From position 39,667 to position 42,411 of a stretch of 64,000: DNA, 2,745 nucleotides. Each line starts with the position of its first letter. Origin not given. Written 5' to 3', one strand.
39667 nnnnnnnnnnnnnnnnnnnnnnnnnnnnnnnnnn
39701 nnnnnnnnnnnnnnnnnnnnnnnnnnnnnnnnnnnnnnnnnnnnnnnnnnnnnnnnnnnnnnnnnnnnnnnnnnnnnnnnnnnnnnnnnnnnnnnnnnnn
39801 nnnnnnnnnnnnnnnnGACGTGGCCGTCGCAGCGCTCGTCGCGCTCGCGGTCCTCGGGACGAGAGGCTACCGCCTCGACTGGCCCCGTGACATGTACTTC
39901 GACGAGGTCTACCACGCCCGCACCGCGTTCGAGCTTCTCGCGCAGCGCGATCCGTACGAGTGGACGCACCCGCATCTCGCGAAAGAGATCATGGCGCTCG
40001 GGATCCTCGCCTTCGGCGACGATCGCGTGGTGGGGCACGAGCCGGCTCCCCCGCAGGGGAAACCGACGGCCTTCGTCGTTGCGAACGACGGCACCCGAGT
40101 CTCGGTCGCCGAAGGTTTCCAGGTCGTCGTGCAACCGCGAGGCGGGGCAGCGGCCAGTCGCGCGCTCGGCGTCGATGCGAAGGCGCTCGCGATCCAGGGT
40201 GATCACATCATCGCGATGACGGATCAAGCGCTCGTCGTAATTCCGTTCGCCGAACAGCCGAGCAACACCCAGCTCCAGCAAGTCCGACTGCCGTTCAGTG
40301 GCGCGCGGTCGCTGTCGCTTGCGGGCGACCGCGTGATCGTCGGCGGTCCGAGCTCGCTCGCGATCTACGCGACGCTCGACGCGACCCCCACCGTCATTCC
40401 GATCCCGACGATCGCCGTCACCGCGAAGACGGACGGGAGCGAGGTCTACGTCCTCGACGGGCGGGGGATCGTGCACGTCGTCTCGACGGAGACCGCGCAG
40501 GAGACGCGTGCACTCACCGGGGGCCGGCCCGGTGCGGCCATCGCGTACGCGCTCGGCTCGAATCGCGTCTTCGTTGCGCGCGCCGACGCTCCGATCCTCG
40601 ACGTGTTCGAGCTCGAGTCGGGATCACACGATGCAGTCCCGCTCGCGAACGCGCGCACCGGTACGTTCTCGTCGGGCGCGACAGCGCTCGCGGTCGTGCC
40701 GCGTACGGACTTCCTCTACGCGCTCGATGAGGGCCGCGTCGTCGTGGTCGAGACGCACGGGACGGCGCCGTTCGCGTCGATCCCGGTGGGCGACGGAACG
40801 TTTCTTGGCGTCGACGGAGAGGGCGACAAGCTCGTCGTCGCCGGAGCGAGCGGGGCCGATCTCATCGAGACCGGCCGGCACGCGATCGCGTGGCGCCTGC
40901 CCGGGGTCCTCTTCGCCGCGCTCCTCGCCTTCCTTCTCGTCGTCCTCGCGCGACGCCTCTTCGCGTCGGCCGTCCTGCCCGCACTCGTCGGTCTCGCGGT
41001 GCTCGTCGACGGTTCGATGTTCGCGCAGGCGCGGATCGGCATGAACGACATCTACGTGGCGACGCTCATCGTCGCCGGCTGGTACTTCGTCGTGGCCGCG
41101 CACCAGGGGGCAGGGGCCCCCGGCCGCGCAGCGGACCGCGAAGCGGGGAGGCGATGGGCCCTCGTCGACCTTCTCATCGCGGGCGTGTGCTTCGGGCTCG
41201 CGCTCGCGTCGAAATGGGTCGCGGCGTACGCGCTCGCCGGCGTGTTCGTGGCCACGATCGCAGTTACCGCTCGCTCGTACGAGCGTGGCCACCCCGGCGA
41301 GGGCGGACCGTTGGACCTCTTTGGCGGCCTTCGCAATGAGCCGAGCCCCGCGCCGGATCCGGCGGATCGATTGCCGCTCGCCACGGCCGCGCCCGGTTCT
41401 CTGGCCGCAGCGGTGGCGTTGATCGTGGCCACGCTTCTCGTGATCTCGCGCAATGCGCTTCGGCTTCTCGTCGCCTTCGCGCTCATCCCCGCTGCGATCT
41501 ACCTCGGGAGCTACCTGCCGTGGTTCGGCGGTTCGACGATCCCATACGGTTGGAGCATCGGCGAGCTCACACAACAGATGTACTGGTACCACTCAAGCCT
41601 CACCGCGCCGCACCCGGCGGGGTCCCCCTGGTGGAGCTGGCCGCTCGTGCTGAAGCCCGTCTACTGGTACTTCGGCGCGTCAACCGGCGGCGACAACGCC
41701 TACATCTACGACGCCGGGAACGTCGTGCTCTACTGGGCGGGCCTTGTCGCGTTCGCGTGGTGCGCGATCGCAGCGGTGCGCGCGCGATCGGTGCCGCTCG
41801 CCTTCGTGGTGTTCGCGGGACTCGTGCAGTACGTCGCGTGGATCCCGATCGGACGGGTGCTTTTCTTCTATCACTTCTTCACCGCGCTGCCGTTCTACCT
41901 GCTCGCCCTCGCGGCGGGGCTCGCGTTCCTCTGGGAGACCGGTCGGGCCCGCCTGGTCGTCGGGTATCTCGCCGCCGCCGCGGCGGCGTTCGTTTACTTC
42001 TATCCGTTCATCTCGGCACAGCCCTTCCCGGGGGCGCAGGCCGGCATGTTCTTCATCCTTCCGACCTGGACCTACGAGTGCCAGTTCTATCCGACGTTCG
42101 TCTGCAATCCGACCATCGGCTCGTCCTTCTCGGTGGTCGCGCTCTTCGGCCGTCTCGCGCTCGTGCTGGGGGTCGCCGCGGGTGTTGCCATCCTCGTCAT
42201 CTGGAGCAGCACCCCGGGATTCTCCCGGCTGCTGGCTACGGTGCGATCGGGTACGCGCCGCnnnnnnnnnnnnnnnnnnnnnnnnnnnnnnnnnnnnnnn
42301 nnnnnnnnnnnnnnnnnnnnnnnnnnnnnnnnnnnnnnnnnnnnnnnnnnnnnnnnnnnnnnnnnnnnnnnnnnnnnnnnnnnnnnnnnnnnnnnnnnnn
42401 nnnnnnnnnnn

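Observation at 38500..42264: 1254-aa fusion of two GT-C modules with a beta-repeat domain inserted into the PMT module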

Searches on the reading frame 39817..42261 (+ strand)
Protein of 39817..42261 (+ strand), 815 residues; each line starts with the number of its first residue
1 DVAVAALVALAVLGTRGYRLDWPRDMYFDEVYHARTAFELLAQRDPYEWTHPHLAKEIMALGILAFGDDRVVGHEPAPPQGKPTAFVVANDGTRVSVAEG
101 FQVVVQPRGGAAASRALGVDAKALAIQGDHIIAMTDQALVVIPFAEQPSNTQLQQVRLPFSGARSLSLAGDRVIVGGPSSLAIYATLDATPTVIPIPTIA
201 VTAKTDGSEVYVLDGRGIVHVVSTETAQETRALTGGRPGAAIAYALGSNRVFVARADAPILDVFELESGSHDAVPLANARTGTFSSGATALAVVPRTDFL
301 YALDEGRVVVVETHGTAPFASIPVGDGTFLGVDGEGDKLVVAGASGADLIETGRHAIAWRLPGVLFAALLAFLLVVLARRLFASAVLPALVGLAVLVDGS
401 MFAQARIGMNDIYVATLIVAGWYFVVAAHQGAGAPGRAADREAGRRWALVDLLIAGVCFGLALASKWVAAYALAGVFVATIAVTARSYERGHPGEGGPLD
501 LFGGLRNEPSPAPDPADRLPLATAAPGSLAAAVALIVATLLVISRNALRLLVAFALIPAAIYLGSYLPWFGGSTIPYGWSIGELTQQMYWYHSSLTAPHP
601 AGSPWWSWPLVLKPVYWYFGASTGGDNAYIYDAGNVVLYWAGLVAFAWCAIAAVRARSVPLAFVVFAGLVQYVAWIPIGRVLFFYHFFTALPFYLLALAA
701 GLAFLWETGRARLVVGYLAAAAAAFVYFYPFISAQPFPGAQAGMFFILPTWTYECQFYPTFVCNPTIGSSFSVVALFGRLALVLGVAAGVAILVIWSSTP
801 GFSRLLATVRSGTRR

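Call 13: search_protein_families(library=pfam, proteins=[window:39865-42261:+], max_evalue=10)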
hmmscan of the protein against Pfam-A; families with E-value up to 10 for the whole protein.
window:39865-42261:+ (799 aa): 2 families
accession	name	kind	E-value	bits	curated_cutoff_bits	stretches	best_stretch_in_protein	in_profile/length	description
PF16192.10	PMT_4TMC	-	4.3e-13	49.6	32.4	1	567-735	7-202/202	C-terminal four TMM region of protein-O-mannosyltransferase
PF02366.24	PMT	-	3e-10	40.5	22.7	1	338-466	80-198/245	Dolichyl-phosphate-mannose-protein mannosyltransferase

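Call 28: search_protein_representatives(protein=window:39817-42261:+)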
Query: 815 residues. Proteins with E-value up to 0.001 (for the whole library): 3257; up to 1e-10: 1769; up to 1e-30: 349. The best 150 are listed.
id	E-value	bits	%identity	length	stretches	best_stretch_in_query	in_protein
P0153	1.1e-259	880.2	62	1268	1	1-794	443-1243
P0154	1.5e-238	810.3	59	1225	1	1-789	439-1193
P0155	6.7e-193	659.3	57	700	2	59-505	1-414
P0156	1.4e-152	526.0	48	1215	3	1-502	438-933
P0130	1.6e-147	509.2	79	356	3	278-503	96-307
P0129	6.1e-141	487.5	60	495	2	59-505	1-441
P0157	4.3e-137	474.7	59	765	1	1-431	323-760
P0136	8.6e-127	440.7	65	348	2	535-707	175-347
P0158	2.3e-118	412.8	74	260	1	556-805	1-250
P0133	1.2e-107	377.3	76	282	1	219-502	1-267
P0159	1.4e-104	367.2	39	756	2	4-503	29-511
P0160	1.7e-92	327.2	69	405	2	545-677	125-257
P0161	1.4e-84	301.1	74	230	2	1-137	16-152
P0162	8.4e-83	295.2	81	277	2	594-712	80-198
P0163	4.4e-79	282.9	75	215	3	667-794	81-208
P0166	1.1e-65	238.6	41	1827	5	547-728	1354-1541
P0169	1.2e-62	228.5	43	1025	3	556-796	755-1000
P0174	9.0e-57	209.1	37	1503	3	1-712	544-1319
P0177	3.5e-56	207.2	37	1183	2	550-760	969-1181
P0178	4.1e-56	206.9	41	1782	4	549-717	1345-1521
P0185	4.4e-54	200.2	39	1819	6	550-723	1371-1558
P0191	2.1e-52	194.6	33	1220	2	4-481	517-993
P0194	2.5e-51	191.1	37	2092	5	351-795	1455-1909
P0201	2.7e-48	181.1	33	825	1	13-724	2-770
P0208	7.9e-47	176.2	33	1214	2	5-482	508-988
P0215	4.4e-44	167.1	34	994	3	543-736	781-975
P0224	7.3e-43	163.1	40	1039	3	547-739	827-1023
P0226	1.2e-42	162.3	35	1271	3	551-746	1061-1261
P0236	5.9e-41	156.8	36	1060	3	551-740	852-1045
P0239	1.2e-40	155.8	39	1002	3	548-742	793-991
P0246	3.3e-40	154.3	36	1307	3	550-753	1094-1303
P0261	4.8e-39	150.5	34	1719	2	354-738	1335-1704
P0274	3.6e-38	147.6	32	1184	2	3-479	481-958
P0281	7.7e-38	146.5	36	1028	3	553-734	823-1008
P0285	1.0e-37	146.1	40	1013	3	551-753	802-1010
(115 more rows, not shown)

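Call 40: list_cluster_members(proteins=[P0166, P0194, P0174, P0215, P0226, P0261, P0159, P0169, P0191, P0274])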
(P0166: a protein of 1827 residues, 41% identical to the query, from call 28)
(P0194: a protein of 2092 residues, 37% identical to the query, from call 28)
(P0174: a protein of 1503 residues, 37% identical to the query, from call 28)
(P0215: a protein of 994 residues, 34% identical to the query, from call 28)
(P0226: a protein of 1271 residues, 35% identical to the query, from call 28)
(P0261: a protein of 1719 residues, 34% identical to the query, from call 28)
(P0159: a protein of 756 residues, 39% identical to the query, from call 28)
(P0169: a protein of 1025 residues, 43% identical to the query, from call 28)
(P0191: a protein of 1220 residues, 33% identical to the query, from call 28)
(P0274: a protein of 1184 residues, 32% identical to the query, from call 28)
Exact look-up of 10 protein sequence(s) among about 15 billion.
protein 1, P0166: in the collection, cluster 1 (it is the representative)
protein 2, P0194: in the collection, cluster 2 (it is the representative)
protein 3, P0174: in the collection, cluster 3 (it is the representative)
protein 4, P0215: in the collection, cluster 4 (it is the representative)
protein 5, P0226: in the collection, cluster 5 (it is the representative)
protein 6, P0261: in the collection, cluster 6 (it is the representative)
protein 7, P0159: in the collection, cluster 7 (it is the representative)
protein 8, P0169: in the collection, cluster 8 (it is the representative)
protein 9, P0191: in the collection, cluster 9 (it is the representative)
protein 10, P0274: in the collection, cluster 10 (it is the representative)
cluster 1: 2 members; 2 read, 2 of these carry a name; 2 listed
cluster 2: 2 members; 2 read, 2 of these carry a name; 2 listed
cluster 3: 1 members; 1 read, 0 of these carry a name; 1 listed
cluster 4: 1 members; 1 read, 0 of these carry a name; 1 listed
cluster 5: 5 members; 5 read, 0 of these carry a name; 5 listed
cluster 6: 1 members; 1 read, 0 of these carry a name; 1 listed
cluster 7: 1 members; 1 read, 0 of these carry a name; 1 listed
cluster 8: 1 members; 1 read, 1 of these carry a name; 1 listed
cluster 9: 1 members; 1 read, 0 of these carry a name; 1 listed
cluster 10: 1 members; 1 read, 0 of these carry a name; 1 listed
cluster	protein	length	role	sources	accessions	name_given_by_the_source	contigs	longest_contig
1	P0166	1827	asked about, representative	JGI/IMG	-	hypothetical protein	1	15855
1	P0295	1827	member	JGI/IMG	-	hypothetical protein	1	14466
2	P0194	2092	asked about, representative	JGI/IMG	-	hypothetical protein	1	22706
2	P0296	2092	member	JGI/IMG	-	hypothetical protein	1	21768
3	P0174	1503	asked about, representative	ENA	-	-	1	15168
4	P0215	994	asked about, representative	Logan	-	-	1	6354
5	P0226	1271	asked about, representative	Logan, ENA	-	-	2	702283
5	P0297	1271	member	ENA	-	-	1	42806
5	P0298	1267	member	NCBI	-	-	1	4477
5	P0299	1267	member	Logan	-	-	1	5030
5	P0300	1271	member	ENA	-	-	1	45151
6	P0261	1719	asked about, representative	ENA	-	-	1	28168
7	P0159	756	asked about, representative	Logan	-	-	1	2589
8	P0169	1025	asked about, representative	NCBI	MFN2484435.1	MAG: phospholipid carrier-dependent glycosyltransferase, partial [Candidatus ...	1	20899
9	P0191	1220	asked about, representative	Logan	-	-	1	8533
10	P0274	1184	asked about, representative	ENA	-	-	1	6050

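Call 61: search_protein_families(library=pfam, proteins=[P0159, P0169, P0174, P0166, P0215, P0226, P0191, P0201], max_evalue=0.01)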
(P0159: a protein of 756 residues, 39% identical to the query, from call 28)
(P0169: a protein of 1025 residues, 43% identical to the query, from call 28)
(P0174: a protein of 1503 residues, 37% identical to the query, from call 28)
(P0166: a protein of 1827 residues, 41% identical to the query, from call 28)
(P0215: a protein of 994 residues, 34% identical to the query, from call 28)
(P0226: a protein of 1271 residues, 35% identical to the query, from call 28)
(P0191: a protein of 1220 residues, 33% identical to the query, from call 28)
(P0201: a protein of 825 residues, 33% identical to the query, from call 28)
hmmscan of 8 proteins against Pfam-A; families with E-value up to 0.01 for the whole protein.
P0159 (756 aa): 3 families
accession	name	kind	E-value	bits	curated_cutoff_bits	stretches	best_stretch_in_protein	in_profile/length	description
PF16192.10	PMT_4TMC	-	1.4e-21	77.3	32.4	1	547-721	3-202/202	C-terminal four TMM region of protein-O-mannosyltransferase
PF02366.24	PMT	-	1.1e-12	48.5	22.7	1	380-537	84-238/245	Dolichyl-phosphate-mannose-protein mannosyltransferase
PF13231.12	PMT_2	-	1.7e-07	32.1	26.1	1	372-494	15-132/160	Dolichyl-phosphate-mannose-protein mannosyltransferase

P0169 (1025 aa): 2 families
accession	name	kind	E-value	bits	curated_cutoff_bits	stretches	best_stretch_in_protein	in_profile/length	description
PF16192.10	PMT_4TMC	-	4.3e-17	62.7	32.4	1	790-933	7-176/202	C-terminal four TMM region of protein-O-mannosyltransferase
PF02366.24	PMT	-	8.2e-17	62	22.7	2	488-606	80-204/245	Dolichyl-phosphate-mannose-protein mannosyltransferase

P0174 (1503 aa): 4 families
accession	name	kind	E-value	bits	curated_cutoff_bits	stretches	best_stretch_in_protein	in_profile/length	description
PF02366.24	PMT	-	3.9e-12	46.7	22.7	1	948-1070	80-198/245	Dolichyl-phosphate-mannose-protein mannosyltransferase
PF16192.10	PMT_4TMC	-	1.1e-11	45.1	32.4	1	1186-1333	3-170/202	C-terminal four TMM region of protein-O-mannosyltransferase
PF13231.12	PMT_2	-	8.8e-07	29.7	26.1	2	947-1092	18-151/160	Dolichyl-phosphate-mannose-protein mannosyltransferase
PF13360.13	PQQ_2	-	0.009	16.1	27.6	0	697-802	12-95/233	Outer membrane protein assembly factor BamB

P0166 (1827 aa): 6 families
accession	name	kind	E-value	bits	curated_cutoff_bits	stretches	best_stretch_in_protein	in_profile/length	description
PF02366.24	PMT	-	2.2e-13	50.8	22.7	2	1067-1185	81-198/245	Dolichyl-phosphate-mannose-protein mannosyltransferase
PF16192.10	PMT_4TMC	-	4.2e-12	46.4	32.4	1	1394-1539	3-168/202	C-terminal four TMM region of protein-O-mannosyltransferase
PF06728.19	PIG-U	-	1.1e-06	28.5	24.5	1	97-223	75-194/378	GPI transamidase subunit PIG-U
PF13231.12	PMT_2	-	0.0009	19.9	26.1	1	1065-1195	18-145/160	Dolichyl-phosphate-mannose-protein mannosyltransferase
PF23414.1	Beta-prop_EML_2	-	0.0068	16.3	90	0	707-763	14-74/266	Echinoderm microtubule-associated protein second beta-propeller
PF03155.21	Alg6_Alg8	-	0.0069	15.8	25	1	332-414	303-385/482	ALG6, ALG8 glycosyltransferase family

P0215 (994 aa): 3 families
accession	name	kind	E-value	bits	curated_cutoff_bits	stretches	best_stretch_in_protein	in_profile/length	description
PF16192.10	PMT_4TMC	-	3.6e-18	66.2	32.4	1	818-991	5-202/202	C-terminal four TMM region of protein-O-mannosyltransferase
PF02366.24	PMT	-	4.2e-18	66.2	22.7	1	589-803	15-236/245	Dolichyl-phosphate-mannose-protein mannosyltransferase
PF13231.12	PMT_2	-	1.7e-16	61.3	26.1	2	620-759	2-133/160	Dolichyl-phosphate-mannose-protein mannosyltransferase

P0226 (1271 aa): 6 families
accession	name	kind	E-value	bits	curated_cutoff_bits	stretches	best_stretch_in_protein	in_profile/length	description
PF16192.10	PMT_4TMC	-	1.1e-19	71.1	32.4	1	1092-1267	5-202/202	C-terminal four TMM region of protein-O-mannosyltransferase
PF13231.12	PMT_2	-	1.3e-15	58.5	26.1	2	873-1009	2-129/160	Dolichyl-phosphate-mannose-protein mannosyltransferase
PF02366.24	PMT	-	4.6e-14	53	22.7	1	886-1074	76-235/245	Dolichyl-phosphate-mannose-protein mannosyltransferase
PF00754.31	F5_F8_type_C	-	0.00037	21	28.2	1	712-791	23-114/127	F5/8 type C domain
PF02018.23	CBM_4_9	-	0.0019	19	25.9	1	39-116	2-73/136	Carbohydrate binding domain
PF22637.2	CBM_4_9_1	-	0.0097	16.6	27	0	55-150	22-115/148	BppA domain 1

P0191 (1220 aa): 2 families
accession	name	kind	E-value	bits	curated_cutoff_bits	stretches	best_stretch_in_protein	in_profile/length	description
PF02366.24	PMT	-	1.2e-26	94.3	22.7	2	869-1038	83-241/245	Dolichyl-phosphate-mannose-protein mannosyltransferase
PF16192.10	PMT_4TMC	-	8.6e-14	51.9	32.4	1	1044-1201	2-185/202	C-terminal four TMM region of protein-O-mannosyltransferase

P0201 (825 aa): 3 families
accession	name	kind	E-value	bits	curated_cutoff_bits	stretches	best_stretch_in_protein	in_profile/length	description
PF02366.24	PMT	-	5.3e-16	59.4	22.7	1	389-510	80-197/245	Dolichyl-phosphate-mannose-protein mannosyltransferase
PF16192.10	PMT_4TMC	-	3.8e-11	43.3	32.4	1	630-782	6-176/202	C-terminal four TMM region of protein-O-mannosyltransferase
PF13231.12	PMT_2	-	1.4e-07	32.3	26.1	1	388-525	18-148/160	Dolichyl-phosphate-mannose-protein mannosyltransferase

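Call 67: list_cluster_members(proteins=[P0224, P0236, P0239, P0281, P0285, P0246, P0178, P0185, P0177, P0208])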
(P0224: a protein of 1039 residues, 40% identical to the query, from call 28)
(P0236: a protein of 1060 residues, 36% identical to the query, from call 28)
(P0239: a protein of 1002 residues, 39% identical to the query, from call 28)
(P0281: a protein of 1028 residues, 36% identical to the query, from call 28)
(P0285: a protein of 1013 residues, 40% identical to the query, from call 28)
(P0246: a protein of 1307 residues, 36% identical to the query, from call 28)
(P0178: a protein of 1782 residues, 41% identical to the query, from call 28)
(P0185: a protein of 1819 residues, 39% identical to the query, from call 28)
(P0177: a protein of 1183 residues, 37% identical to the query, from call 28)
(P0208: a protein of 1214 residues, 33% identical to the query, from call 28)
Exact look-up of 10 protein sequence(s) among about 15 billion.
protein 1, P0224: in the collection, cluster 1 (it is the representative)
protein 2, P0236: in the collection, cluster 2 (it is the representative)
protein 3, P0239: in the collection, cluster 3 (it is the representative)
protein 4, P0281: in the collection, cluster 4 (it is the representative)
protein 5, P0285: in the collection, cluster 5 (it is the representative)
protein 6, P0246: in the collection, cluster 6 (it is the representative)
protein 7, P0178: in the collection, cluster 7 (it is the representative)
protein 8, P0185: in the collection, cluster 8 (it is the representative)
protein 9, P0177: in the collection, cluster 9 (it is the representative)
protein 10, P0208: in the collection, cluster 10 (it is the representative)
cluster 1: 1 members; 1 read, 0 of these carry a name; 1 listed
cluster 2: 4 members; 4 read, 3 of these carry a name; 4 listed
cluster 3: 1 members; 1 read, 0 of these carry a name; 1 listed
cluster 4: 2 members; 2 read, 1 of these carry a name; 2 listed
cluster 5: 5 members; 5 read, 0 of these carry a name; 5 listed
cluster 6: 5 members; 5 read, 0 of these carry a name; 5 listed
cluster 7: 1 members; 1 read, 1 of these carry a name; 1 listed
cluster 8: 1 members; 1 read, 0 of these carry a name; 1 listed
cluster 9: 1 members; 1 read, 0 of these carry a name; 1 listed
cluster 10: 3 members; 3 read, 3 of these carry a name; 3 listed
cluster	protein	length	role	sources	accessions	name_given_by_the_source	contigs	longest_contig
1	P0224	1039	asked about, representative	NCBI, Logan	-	-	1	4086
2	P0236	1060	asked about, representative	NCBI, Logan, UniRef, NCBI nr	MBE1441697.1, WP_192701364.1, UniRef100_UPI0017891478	glycosyltransferase family 39 protein [Paenibacillus sp. OAS669] | glycosyltransferase family 39 protein n=1 Tax=Paenibacillus sp. OAS669 TaxID=2663821 ...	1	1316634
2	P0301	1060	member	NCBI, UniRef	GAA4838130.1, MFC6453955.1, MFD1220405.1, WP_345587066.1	hypothetical protein GCM10023310_14790 [Paenibacillus vulneris] | Polyprenol-phosphate-mannose--protein mannosyltransferase n=1 Tax=Paenibacillus vulneris ...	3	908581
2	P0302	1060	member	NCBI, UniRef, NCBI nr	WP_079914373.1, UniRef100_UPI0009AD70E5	glycosyltransferase family 39 protein [Paenibacillus sp. 32352] | glycosyltransferase family 39 protein n=1 Tax=Paenibacillus sp. 32352 TaxID=1969111 ...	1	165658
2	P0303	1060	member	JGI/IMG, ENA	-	-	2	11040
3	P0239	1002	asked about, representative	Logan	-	-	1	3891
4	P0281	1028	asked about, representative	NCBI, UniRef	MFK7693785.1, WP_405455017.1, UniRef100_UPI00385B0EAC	phospholipid carrier-dependent glycosyltransferase [Paenibacillus sp. HJGM_3] | phospholipid carrier-dependent glycosyltransferase n=1 Tax=Paenibacillus sp. HJGM_3 ...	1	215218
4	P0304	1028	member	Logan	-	-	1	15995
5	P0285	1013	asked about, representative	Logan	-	-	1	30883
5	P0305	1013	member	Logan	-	-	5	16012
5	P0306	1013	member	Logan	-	-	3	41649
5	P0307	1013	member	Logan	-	-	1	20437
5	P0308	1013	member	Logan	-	-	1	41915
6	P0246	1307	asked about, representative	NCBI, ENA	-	-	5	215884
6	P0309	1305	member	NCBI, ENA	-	-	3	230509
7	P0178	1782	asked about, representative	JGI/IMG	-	Gpi18-like mannosyltransferase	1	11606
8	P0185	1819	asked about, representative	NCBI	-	-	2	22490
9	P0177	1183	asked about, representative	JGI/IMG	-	-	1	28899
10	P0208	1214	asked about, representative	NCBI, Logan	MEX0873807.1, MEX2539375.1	MAG: phospholipid carrier-dependent glycosyltransferase [Actinomycetota bacterium]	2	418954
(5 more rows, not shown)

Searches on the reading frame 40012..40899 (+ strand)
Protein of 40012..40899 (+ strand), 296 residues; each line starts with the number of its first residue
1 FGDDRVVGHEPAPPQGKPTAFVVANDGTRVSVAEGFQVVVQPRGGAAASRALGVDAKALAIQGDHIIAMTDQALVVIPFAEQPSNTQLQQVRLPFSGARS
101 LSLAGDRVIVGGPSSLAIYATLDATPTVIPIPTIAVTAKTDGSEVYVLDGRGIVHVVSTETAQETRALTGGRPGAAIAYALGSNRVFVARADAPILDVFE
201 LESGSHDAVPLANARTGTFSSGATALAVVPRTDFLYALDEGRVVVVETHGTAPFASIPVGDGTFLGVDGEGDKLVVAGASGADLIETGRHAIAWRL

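Call 13: search_protein_families(library=pfam, proteins=[window:40012-40899:+], max_evalue=10)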
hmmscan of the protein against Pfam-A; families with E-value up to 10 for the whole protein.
window:40012-40899:+ (296 aa): 1 family
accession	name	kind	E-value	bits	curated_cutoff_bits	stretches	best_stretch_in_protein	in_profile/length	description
PF09826.15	Beta_propel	-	0.12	11.7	22.4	1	61-114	19-71/495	Beta propeller domain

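Call 14: search_protein_families(library=ncbifam, proteins=[window:40012-40899:+], max_evalue=1)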
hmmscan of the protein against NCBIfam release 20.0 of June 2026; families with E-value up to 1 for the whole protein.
window:40012-40899:+ (296 aa): 1 family
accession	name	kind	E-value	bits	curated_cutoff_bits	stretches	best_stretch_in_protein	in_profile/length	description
TIGR01730.1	RND_mfp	subfamily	0.0048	15.9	94.9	1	121-163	245-287/322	efflux RND transporter periplasmic adaptor subunit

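Call 21: find_homologous_proteins(query=window:40012-40899:+, max_evalue=0.01)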
Query window:40012-40899:+ (296 aa): 32 proteins with E <= 0.01 among 8000 candidates.
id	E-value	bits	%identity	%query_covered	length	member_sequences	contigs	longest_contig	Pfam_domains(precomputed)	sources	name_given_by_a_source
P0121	5.0e-112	392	81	79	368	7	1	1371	-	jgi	-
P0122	1.1e-97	345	83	68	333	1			PF02366.25,PF13231.13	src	-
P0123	3.0e-95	337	80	67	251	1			-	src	-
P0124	6.0e-91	323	78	67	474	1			PF02366.25,PF16192.11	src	-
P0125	7.6e-90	319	62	93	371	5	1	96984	-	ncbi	-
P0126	2.7e-83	298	72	67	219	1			-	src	-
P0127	1.3e-82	295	73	69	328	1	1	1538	PF02366.25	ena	-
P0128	1.5e-82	295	77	63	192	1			-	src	-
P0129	1.2e-71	259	52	100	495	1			PF02366.25,PF13231.13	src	-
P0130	2.0e-71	259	86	27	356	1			PF02366.25,PF13231.13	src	-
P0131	2.0e-65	239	53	82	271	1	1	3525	-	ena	-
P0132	3.9e-59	218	71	52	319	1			PF02366.25,PF13231.13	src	-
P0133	6.5e-57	211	76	48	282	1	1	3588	-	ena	-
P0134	1.4e-49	187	46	82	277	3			-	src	-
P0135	8.6e-46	175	55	52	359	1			PF16192.11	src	-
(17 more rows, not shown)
